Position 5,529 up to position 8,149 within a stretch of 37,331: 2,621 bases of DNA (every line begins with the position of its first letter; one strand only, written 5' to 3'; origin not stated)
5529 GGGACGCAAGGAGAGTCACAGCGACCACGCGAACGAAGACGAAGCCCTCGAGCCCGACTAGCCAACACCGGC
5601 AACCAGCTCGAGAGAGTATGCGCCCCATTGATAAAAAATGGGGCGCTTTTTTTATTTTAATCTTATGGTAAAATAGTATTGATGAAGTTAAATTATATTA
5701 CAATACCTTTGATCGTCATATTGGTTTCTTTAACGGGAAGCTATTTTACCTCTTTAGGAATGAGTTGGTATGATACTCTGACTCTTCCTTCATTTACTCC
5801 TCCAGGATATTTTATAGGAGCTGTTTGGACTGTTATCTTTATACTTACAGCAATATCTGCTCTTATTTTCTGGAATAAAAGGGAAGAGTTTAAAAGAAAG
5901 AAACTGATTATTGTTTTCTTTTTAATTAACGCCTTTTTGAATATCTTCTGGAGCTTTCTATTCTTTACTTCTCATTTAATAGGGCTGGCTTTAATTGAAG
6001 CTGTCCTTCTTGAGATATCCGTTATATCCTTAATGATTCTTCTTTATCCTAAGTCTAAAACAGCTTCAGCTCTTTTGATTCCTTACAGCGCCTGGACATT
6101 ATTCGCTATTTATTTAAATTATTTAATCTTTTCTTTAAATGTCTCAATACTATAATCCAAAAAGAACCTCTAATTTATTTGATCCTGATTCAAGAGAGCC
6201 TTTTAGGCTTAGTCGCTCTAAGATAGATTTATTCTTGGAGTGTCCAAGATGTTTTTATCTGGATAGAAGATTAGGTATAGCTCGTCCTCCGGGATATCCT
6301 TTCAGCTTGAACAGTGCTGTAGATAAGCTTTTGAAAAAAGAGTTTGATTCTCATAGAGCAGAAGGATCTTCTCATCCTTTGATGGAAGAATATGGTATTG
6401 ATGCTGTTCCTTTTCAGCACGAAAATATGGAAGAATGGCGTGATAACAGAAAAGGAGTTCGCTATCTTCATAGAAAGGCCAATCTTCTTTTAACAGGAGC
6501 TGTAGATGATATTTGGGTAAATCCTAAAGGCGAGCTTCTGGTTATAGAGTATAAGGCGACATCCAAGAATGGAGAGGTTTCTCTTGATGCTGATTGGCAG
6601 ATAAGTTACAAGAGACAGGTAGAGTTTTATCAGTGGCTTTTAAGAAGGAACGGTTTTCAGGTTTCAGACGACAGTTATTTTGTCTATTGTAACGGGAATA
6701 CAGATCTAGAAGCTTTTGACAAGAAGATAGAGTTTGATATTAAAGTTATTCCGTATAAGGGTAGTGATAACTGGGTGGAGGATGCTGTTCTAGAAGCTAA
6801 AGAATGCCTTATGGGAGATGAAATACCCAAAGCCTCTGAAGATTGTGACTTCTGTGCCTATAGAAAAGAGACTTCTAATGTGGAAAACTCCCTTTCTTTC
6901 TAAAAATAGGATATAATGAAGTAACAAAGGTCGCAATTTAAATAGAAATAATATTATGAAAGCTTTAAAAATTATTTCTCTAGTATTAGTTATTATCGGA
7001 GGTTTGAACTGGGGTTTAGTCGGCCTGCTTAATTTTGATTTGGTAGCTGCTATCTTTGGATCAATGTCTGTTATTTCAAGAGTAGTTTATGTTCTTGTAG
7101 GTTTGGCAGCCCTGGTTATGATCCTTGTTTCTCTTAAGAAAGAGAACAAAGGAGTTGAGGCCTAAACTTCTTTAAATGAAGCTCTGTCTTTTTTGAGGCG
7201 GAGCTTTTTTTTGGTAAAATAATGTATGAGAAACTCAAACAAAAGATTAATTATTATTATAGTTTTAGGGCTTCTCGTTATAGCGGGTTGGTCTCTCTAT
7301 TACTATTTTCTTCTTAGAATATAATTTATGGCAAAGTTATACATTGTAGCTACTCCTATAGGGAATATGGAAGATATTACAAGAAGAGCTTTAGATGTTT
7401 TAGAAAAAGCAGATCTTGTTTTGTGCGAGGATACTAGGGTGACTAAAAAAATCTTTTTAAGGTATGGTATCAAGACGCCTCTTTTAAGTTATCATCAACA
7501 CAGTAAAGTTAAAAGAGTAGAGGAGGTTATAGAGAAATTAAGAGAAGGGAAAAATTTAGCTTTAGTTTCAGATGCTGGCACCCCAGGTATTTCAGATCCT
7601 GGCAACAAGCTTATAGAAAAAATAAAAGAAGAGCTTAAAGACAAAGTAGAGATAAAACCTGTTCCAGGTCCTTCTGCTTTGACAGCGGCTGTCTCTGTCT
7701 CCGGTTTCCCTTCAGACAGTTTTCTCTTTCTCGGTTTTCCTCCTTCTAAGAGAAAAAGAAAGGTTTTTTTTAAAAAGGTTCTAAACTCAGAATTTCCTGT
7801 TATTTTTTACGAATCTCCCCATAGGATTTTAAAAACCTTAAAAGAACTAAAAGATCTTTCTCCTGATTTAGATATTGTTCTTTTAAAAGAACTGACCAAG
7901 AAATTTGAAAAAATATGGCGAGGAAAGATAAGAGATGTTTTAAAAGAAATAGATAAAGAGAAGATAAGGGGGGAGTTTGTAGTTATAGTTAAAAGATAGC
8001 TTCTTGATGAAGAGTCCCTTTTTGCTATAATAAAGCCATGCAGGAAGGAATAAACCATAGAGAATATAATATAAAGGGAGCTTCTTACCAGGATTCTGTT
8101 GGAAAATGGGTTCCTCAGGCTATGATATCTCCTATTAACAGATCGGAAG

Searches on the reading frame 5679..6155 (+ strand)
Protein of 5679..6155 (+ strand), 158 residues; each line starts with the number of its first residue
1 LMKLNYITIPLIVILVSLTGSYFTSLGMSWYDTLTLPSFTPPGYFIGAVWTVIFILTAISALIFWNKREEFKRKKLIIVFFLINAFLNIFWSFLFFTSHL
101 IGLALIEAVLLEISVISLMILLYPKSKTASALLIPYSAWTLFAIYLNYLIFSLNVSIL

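Call 13: find_encoding_contigs(protein=window:5679-6155:+, flank=3000, max_places=10)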
Protein window:5679-6155:+ (158 aa): no gene with exactly this product is on record in the collection.

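Call 14: search_protein_families(library=pfam, proteins=[window:5679-6155:+])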
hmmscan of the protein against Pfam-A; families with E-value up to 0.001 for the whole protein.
window:5679-6155:+ (158 aa): 1 family
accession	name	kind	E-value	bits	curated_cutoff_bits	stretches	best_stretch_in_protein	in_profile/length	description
PF03073.20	TspO_MBR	-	3.5e-36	124.5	24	1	12-150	4-143/145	TspO/MBR family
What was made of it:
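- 5682..6155 (+): tspO (TspO/MBR family), the downstream neighbour. It is not part of the unit. Pfam PF03073, E 3.5e-36 (call 14).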

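Call 15: find_encoding_contigs(protein=window:5682-6155:+, flank=3000, max_places=10)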
Protein window:5682-6155:+ (157 aa): 2 contigs read that carry it; 1 place shown.
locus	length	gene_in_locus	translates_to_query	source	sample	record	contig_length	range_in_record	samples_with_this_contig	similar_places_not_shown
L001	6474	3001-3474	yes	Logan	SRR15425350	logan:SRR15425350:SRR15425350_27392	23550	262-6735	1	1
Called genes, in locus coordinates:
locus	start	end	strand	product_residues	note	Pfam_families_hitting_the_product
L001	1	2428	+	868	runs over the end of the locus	-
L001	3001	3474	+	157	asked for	PF03073:TspO_MBR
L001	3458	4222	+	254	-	PF12705:PDDEXK_1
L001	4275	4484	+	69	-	PF04070:DUF378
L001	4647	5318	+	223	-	PF00590:TP_methylase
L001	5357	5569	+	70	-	-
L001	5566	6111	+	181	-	PF10116:Host_attach (weak), PF18856:baeRF_family12 (weak)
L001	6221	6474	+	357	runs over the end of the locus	PF13200:DUF4015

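Call 16: find_homologous_proteins(query=window:5682-6155:+, max_evalue=1e-20)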
Query window:5682-6155:+ (157 aa): 206 proteins with E <= 1e-20 among 418 candidates; the best 120 are listed.
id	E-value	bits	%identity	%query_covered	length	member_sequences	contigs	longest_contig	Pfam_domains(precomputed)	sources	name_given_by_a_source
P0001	3.7e-89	314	100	100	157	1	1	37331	PF03073.21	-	-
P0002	1.6e-73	264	86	98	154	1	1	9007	PF03073.21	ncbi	-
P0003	7.3e-72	258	83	98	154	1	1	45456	PF03073.21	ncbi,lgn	-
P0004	2.2e-52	195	63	97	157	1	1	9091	PF03073.21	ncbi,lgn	-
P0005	3.5e-51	191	63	97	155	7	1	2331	PF03073.21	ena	-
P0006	2.6e-49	185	60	99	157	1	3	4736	PF03073.21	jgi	jgi:benzodiazapine receptor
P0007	1.5e-47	179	60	89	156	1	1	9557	PF03073.21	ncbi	ncbi:MAG: TspO/MBR family protein [Candidatus Woesearchaeota archaeon]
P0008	2.3e-47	179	58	97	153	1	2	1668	PF03073.21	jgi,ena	-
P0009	2.4e-47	179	55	97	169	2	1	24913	PF03073.21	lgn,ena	-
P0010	2.5e-47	179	58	98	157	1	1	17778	PF03073.21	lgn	-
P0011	2.9e-47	178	58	97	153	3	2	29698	PF03073.21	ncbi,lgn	-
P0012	3.0e-47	178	62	97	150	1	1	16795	PF03073.21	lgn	-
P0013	3.4e-47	178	58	97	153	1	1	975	PF03073.21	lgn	-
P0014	3.4e-47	178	62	97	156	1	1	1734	PF03073.21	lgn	-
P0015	4.5e-47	178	59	97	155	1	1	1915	PF03073.21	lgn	-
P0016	7.4e-47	177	61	97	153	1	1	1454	PF03073.21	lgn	-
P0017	7.9e-47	177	59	97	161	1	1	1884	PF03073.21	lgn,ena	-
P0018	1.8e-46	176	61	97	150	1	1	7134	PF03073.21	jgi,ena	-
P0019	1.9e-46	176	58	97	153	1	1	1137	PF03073.21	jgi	jgi:benzodiazapine receptor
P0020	3.7e-46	175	59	97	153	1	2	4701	PF03073.21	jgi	-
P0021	3.7e-46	175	63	97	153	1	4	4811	PF03073.21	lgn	-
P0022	3.9e-46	175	59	97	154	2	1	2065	PF03073.21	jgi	jgi:benzodiazapine receptor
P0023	4.1e-46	175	55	99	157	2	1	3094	PF03073.21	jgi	jgi:benzodiazapine receptor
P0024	5.7e-46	174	60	97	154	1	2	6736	PF03073.21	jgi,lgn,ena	-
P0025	7.0e-46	174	61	97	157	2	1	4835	PF03073.21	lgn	-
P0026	8.0e-46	174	57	97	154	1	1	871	PF03073.21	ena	-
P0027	9.1e-46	174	59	97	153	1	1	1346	PF03073.21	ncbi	-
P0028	9.1e-46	174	58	97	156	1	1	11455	PF03073.21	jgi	-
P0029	9.8e-46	173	59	97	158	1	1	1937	PF03073.21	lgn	-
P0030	4.1e-45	171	55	97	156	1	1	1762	PF03073.21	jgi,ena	jgi:tryptophan-rich sensory protein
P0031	4.6e-45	171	59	97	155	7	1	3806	PF03073.21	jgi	-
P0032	5.4e-45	171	58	97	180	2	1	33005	PF03073.21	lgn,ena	-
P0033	5.5e-45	171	56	97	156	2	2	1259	PF03073.21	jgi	jgi:tryptophan-rich sensory protein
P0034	5.7e-45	171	57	97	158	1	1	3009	PF03073.21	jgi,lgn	jgi:tryptophan-rich sensory protein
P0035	5.7e-45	171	58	97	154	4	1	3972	PF03073.21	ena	-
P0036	7.1e-45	171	56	97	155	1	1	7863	PF03073.21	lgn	-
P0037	7.6e-45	171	59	98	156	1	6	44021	PF03073.21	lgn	-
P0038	8.6e-45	170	58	97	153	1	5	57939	PF03073.21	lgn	-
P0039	1.1e-44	170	60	97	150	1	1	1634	PF03073.21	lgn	-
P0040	1.2e-44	170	58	97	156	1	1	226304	PF03073.21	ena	-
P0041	1.4e-44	170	60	97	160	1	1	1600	PF03073.21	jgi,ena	-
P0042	2.0e-44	169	56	97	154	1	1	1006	PF03073.21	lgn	-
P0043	2.4e-44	169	60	97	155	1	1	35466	PF03073.21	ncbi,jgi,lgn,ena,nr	ncbi:tryptophan-rich sensory protein [Patescibacteria group bacterium]|nr:tryptophan-rich sensory pr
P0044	2.4e-44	169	56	97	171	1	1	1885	PF03073.21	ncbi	-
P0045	2.4e-44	169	60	97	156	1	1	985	PF03073.21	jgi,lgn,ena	-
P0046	3.0e-44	169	58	97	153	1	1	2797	PF03073.21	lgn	-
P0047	4.4e-44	168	55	97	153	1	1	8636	PF03073.21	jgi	-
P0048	6.9e-44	167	58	97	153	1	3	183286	PF03073.21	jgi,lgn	jgi:tryptophan-rich sensory protein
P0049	7.5e-44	167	56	97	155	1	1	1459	PF03073.21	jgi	jgi:benzodiazapine receptor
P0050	1.1e-43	167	57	97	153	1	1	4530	PF03073.21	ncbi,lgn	-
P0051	1.1e-43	167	54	97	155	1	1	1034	PF03073.21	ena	-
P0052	1.6e-43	166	55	97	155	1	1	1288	PF03073.21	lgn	-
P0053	1.7e-43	166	58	97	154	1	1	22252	PF03073.21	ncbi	ncbi:MAG: TspO/MBR family protein [Patescibacteria group bacterium]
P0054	2.2e-43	166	57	97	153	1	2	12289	PF03073.21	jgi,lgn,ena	jgi:tryptophan-rich sensory protein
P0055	2.6e-43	166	56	97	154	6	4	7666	PF03073.21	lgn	-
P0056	2.9e-43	165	55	97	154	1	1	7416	PF03073.21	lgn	-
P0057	3.5e-43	165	55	97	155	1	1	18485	PF03073.21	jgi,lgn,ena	-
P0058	3.8e-43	165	58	97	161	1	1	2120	PF03073.21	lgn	-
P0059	4.1e-43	165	57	97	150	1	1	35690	PF03073.21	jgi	jgi:tryptophan-rich sensory protein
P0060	4.5e-43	165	54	97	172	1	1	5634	PF03073.21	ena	-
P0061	5.6e-43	165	57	97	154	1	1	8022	PF03073.21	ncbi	ncbi:MAG: TspO/MBR family protein [Patescibacteria group bacterium]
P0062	5.9e-43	164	57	99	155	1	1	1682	PF03073.21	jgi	-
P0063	6.0e-43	164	57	97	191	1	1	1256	PF03073.21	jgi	jgi:benzodiazapine receptor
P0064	7.0e-43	164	55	97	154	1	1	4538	PF03073.21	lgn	-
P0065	9.1e-43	164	55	98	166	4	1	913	PF03073.21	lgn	-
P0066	9.3e-43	164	54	97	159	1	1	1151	PF03073.21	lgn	-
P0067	1.1e-42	164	54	97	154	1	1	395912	PF03073.21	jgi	jgi:tryptophan-rich sensory protein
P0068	1.3e-42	163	54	97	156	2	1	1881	PF03073.21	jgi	-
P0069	1.6e-42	163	58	97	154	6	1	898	PF03073.21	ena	-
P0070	1.6e-42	163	56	97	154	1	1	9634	PF03073.21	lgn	-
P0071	2.0e-42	163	58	97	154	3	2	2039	PF03073.21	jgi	-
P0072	2.3e-42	163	56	97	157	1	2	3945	PF03073.21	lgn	-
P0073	2.7e-42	162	55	97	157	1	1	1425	PF03073.21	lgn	-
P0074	3.4e-42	162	58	97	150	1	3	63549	PF03073.21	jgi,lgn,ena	-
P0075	3.6e-42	162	58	97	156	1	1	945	PF03073.21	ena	-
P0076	4.2e-42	162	57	97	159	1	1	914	PF03073.21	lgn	-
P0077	5.2e-42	161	56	97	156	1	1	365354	PF03073.21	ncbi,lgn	ncbi:MAG: TspO/MBR family protein [Patescibacteria group bacterium]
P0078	5.4e-42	161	54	97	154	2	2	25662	PF03073.21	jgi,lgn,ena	-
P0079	5.4e-42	161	55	97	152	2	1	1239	PF03073.21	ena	-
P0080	5.5e-42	161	53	99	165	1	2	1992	PF03073.21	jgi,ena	-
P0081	1.0e-41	160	52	98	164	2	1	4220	PF03073.21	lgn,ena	-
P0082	1.0e-41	160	54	96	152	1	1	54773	PF03073.21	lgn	-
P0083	1.0e-41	160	57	97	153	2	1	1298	PF03073.21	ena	-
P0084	1.2e-41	160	53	96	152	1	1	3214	PF03073.21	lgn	-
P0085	1.5e-41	160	54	97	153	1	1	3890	PF03073.21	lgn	-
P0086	1.8e-41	160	56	97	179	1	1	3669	PF03073.21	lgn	-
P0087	2.1e-41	159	56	97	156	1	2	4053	PF03073.21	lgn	-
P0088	2.2e-41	159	56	97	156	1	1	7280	PF03073.21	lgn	-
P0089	2.2e-41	159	56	97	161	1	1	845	PF03073.21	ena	-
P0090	2.5e-41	159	54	97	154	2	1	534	PF03073.21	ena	-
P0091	2.7e-41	159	56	97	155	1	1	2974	PF03073.21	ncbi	-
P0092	4.3e-41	158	53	97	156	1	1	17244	PF03073.21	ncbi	ncbi:MAG: TspO/MBR family protein [bacterium]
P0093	6.1e-41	158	54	97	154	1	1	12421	PF03073.21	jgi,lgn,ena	-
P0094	6.4e-41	158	56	96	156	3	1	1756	PF03073.21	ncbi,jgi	jgi:benzodiazapine receptor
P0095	6.6e-41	158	56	98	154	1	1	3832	PF03073.21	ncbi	-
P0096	7.5e-41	158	56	97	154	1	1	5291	PF03073.21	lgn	-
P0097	1.0e-40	157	57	97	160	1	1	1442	PF03073.21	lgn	-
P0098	1.2e-40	157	57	91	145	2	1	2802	PF03073.21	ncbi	ncbi:MAG: TspO/MBR family protein, partial [Patescibacteria group bacterium]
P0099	1.4e-40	157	54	97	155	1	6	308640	PF03073.21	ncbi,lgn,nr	ncbi:MAG: tryptophan-rich sensory protein [Patescibacteria group bacterium]|nr:tryptophan-rich senso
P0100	1.5e-40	157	56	97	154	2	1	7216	PF03073.21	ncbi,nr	ncbi:tryptophan-rich sensory protein [Candidatus Woesearchaeota archaeon]|nr:tryptophan-rich sensory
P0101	1.5e-40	157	55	95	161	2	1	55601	PF03073.21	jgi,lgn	jgi:tryptophan-rich sensory protein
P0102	1.7e-40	156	53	97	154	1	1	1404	PF03073.21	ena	-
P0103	1.9e-40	156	55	97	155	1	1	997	PF03073.21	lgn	-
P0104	2.3e-40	156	56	97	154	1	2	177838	PF03073.21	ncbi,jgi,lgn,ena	ncbi:MAG: TspO/MBR family protein [Patescibacteria group bacterium]|jgi:tryptophan-rich sensory prot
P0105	2.5e-40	156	56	97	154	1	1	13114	PF03073.21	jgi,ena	-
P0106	2.6e-40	156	54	96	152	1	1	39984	PF03073.21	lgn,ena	-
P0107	2.9e-40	156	57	97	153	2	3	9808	PF03073.21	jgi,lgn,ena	-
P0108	3.2e-40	156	55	97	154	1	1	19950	PF03073.21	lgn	-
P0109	5.0e-40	155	51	97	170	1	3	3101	PF03073.21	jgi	jgi:benzodiazapine receptor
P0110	6.5e-40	155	53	97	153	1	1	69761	PF03073.21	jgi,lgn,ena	-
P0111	1.2e-39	154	54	97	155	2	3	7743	PF03073.21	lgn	-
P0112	2.0e-39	153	54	97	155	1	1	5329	PF03073.21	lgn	-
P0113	2.0e-39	153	52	97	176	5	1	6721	PF03073.21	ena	-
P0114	2.0e-39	153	53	97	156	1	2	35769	PF03073.21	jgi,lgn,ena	-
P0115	2.3e-39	153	54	97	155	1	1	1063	PF03073.21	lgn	-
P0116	2.8e-39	153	58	97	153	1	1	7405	PF03073.21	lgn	-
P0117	3.1e-39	152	54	97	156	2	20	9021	PF03073.21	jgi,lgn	jgi:translocator protein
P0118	4.2e-39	152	54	97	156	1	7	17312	PF03073.21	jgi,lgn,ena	-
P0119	5.2e-39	152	52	97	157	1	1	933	PF03073.21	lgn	-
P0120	5.6e-39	152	57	97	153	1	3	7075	PF03073.21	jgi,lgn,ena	-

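Call 17: find_encoding_contigs(protein=P0002, flank=5000, max_places=4)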
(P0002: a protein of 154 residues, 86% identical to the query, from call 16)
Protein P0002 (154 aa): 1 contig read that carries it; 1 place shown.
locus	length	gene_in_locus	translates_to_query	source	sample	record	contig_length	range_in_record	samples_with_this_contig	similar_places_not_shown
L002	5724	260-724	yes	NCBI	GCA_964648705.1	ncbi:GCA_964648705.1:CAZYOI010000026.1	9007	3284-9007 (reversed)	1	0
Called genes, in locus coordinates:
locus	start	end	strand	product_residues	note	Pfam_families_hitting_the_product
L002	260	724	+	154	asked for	PF03073:TspO_MBR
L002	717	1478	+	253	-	PF12705:PDDEXK_1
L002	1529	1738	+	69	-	PF04070:DUF378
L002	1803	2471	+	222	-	PF00590:TP_methylase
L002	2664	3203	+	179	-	PF10116:Host_attach (weak)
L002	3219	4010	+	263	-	PF02673:BacA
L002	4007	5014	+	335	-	PF07143:AttH, PF17186:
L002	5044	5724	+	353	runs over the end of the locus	PF21088:MS_channel_1st, PF00924:MS_channel_2nd, PF21082:MS_channel_3rd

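Call 18: find_encoding_contigs(protein=P0003, flank=5000, max_places=4)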
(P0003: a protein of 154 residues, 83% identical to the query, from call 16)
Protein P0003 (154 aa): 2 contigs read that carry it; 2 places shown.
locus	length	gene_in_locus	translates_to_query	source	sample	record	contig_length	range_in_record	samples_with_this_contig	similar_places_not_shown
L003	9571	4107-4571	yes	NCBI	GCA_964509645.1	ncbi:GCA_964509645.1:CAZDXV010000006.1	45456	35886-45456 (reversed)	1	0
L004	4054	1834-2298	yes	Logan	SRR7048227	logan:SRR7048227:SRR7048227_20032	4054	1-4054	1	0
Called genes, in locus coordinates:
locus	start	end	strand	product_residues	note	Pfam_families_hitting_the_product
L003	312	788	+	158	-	PF01936:NYN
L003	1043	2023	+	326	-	PF08279:HTH_11, PF13412:HTH_24, PF00156:Pribosyltran (faint)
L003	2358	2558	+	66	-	-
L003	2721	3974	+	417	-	PF03448:MgtE_N, PF00571:CBS (faint), PF01769:MgtE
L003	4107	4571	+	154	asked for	PF03073:TspO_MBR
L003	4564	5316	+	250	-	PF12705:PDDEXK_1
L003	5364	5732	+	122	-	PF02643:DUF192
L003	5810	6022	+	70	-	PF04070:DUF378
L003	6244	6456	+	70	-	-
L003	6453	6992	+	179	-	-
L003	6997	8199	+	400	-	PF13200:DUF4015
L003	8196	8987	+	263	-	PF02673:BacA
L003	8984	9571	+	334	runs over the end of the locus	PF07143:AttH, PF17186:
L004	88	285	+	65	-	-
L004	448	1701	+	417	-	PF03448:MgtE_N, PF00571:CBS (faint), PF01769:MgtE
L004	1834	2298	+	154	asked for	PF03073:TspO_MBR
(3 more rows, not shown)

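Call 19: find_encoding_contigs(protein=P0004, flank=5000, max_places=4)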
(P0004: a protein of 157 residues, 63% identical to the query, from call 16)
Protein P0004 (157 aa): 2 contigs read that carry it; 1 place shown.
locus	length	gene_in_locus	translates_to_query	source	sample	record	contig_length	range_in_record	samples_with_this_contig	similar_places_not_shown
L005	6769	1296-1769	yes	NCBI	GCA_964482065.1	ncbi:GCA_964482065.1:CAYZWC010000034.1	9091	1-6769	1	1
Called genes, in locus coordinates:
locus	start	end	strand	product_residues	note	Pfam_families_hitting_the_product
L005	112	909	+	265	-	PF00459:Inositol_P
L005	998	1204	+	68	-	PF04070:DUF378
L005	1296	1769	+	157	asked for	PF03073:TspO_MBR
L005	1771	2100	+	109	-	PF03819:MazG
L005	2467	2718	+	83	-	PF18898:DUF5654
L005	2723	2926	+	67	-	-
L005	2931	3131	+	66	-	-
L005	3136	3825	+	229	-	PF04087:DUF389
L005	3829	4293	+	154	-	PF00293:NUDIX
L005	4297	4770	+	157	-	PF00293:NUDIX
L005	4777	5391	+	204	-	PF01725:Ham1p_like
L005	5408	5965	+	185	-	PF02525:Flavodoxin_2, PF03358:FMN_red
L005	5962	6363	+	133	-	PF01894:YjbQ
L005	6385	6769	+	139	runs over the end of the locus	PF07291:MauE (weak), PF07681:DoxX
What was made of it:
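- Tried and rejected: TspO homologues (call 16), with contigs of the 86 %, 83 % and 63 % relatives (calls 17-19);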

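Call 51: find_related_loci(query=A1, collection=genome_contigs, flank=4000)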
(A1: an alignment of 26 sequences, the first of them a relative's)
Query A1 (157 aa) in genome_contigs; peptide patterns used: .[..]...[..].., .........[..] (x = any residue, [..] = any of these).
316 stretches matched a pattern; 125 encode a relative of the query (tblastn E <= 1e-3); the best 80 are kept; 80 distinct loci.
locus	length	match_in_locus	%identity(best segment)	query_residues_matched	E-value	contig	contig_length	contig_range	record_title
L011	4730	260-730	85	1-157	8e-81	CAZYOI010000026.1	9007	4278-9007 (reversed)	MAG TPA_asm: uncultured Candidatus Saccharibacteria bacterium isolate SRP141376_co1_120 genome assembly, contig: NODE_13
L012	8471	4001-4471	83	1-157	1e-79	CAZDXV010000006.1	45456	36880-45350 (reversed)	MAG TPA_asm: uncultured Candidatus Saccharibacteria bacterium isolate SRP141376_co2_224 genome assembly, contig: NODE_18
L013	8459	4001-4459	63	1-153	6e-58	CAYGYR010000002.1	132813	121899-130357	MAG TPA_asm: uncultured Methanosarcinales archaeon isolate ERP119294_co1_430 genome assembly, contig: NODE_131_length_13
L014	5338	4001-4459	58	1-153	2e-54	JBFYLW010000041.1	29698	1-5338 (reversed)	MAG: Nanoarchaeota archaeon isolate PPR_0046 k121_5282107, whole genome shotgun sequence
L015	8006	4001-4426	65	2-146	3e-53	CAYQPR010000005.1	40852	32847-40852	MAG TPA_asm: Candidatus Woesearchaeota archaeon isolate SRP178908_co2_276 genome assembly, contig: NODE_221_length_40852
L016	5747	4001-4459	59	1-153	3e-52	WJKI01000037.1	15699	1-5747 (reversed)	MAG: Candidatus Woesearchaeota archaeon isolate Bin_473 k141_2607984, whole genome shotgun sequence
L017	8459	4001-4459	60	1-153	1e-51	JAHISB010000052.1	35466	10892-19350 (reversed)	MAG: Patescibacteria group bacterium isolate MM_PC_MetaG.mb.153 MM_PC_MetaG.mb.153_k141_1799301, whole genome shotgun se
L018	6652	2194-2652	56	1-153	2e-51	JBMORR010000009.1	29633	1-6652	MAG: Patescibacteria group bacterium isolate Betzabe_MAG185 MAG185_9, whole genome shotgun sequence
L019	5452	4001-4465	61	1-153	2e-51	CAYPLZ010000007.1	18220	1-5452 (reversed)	MAG TPA_asm: uncultured Candidatus Saccharibacteria bacterium isolate binchicken_co13_229 genome assembly, contig: NODE_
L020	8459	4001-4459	57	1-153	4e-51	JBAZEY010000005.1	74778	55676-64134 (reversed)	MAG: Patescibacteria group bacterium isolate SO_2017_LW3_137 NODE_680_length_74778_cov_6.223078_LW162_2017, whole genome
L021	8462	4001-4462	57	1-157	2e-50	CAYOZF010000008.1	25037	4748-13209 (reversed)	MAG TPA_asm: uncultured Candidatus Saccharibacteria bacterium isolate binchicken_co34_539 genome assembly, contig: NODE_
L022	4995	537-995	57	1-153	8e-50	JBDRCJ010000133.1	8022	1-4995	MAG: Patescibacteria group bacterium isolate MEGAHIT-group-1.177 k141_5910609, whole genome shotgun sequence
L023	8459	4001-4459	56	1-153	4e-50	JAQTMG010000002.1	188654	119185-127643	MAG: Patescibacteria group bacterium isolate STA_35 NODE_158_length_188654_cov_4.957608_Sandtown_A, whole genome shotgun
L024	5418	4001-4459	53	1-153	9e-50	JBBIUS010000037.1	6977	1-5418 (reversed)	MAG: Candidatus Falkowbacteria bacterium isolate ETS170220_bin_59 NODE_9681_length_6977_cov_2.75956, whole genome shotgu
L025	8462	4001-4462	55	1-154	1e-49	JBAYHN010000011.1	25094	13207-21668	MAG: Candidatus Gracilibacteria bacterium isolate SO_2016_GW1_150 scaffold03466_OW334_2016, whole genome shotgun sequenc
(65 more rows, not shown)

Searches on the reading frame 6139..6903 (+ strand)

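Call 14: search_protein_families(library=pfam, proteins=[window:6139-6903:+])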
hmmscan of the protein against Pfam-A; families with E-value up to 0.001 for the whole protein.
window:6139-6903:+ (254 aa): 1 family
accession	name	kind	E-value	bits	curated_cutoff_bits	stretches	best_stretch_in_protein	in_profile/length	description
PF12705.13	PDDEXK_1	-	4.8e-15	56.6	22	1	84-242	83-243/247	PD-(D/E)XK nuclease superfamily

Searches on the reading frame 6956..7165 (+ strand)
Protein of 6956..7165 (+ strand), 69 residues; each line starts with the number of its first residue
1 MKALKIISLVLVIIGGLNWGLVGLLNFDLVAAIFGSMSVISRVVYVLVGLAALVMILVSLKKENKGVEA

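Call 14: search_protein_families(library=pfam, proteins=[window:6956-7165:+])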
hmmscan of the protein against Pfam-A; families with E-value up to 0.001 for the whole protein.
window:6956-7165:+ (69 aa): 1 family
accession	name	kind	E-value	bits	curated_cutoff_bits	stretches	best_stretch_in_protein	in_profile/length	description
PF04070.17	DUF378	-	6.6e-24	84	25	1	2-58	1-58/60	Domain of unknown function (DUF378)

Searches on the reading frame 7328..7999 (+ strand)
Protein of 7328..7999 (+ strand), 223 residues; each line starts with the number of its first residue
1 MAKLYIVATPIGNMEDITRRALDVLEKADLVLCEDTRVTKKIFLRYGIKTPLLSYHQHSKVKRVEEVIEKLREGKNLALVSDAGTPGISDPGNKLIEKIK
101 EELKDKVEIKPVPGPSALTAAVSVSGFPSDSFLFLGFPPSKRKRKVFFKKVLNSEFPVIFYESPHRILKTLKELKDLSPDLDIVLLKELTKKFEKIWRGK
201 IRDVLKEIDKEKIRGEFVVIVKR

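Call 14: search_protein_families(library=pfam, proteins=[window:7328-7999:+])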
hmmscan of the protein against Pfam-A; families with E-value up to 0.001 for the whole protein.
window:7328-7999:+ (223 aa): 1 family
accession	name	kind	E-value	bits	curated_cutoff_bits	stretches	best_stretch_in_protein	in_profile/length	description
PF00590.25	TP_methylase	-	4.5e-37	128.5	27.8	1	3-204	1-211/212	Tetrapyrrole (Corrin/Porphyrin) Methylases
